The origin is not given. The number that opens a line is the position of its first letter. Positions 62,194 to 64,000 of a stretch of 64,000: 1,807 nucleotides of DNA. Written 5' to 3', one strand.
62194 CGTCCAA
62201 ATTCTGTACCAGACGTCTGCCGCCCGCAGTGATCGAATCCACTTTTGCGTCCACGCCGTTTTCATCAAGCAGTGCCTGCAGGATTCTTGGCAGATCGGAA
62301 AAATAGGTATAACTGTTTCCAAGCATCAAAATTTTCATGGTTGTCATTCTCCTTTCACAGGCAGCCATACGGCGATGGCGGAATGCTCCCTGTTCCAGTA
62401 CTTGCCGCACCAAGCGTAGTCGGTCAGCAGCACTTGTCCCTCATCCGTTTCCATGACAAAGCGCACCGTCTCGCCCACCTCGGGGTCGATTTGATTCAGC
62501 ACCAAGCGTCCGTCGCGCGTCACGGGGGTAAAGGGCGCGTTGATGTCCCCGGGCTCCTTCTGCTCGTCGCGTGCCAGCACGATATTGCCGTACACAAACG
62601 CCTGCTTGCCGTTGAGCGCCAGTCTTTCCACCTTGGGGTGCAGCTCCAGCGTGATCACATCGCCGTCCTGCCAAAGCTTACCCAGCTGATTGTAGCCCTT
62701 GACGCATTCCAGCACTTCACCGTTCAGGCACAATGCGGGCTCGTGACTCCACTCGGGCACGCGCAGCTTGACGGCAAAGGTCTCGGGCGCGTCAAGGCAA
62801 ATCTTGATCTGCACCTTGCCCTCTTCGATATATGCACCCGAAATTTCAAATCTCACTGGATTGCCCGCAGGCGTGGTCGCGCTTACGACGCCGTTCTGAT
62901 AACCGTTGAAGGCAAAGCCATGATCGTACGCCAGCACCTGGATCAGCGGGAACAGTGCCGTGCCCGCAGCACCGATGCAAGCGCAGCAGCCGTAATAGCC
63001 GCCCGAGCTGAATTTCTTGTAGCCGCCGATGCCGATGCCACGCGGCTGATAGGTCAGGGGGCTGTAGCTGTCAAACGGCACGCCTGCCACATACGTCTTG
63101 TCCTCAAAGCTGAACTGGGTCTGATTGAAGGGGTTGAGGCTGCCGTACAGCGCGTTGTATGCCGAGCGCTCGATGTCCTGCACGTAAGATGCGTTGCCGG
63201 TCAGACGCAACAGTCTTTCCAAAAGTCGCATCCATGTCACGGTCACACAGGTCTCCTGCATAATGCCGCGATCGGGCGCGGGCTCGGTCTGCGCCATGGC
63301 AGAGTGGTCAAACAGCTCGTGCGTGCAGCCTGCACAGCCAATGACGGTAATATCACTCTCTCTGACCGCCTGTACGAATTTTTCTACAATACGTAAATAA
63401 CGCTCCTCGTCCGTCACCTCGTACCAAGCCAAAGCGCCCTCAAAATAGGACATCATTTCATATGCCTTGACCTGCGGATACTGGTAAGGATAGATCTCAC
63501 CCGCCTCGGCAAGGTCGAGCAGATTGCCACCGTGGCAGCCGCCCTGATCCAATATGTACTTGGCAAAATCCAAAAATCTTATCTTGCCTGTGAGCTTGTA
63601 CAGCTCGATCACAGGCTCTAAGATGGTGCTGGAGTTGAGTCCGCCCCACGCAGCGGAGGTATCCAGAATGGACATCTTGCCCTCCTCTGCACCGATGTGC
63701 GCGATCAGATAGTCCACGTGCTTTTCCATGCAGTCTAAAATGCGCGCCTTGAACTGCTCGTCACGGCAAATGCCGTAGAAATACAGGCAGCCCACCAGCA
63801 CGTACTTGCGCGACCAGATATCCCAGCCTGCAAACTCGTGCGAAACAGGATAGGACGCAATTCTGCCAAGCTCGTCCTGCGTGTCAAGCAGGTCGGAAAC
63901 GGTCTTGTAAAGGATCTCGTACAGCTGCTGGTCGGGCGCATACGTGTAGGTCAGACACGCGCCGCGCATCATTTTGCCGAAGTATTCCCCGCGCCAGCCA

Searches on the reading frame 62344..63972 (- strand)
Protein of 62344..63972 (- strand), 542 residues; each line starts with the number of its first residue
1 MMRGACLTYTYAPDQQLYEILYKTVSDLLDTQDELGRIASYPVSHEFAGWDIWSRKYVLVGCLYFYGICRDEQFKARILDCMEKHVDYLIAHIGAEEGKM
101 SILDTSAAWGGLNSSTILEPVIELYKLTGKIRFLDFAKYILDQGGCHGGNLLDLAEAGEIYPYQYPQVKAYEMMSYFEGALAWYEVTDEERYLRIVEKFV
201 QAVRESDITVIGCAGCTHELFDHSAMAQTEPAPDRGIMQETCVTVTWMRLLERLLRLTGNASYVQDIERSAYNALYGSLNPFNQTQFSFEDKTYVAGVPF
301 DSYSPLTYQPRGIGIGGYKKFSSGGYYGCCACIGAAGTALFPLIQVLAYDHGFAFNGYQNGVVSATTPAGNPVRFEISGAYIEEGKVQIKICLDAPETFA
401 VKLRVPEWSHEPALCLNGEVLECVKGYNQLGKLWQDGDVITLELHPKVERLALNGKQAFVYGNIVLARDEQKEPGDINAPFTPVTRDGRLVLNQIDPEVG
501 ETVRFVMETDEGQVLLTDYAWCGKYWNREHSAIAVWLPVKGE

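Call 11: search_protein_families(library=pfam, proteins=[window:62344-63972:-], max_evalue=0.001)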
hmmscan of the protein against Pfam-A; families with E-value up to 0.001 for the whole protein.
window:62344-63972:- (542 aa): 3 families
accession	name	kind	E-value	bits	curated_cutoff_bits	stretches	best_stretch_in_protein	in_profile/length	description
PF07944.18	Beta-AFase-like_GH127_cat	-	1e-24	87.7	24.9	1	2-282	64-332/376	Beta-L-arabinofuranosidase, GH127 catalytic domain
PF20736.2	Glyco_hydro127M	-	1e-10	42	24.2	1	371-444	18-93/95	Beta-L-arabinofuranosidase, GH127 middle domain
PF07470.19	Glyco_hydro_88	-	6e-05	22.6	26.6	0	174-228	32-81/352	Glycosyl Hydrolase Family 88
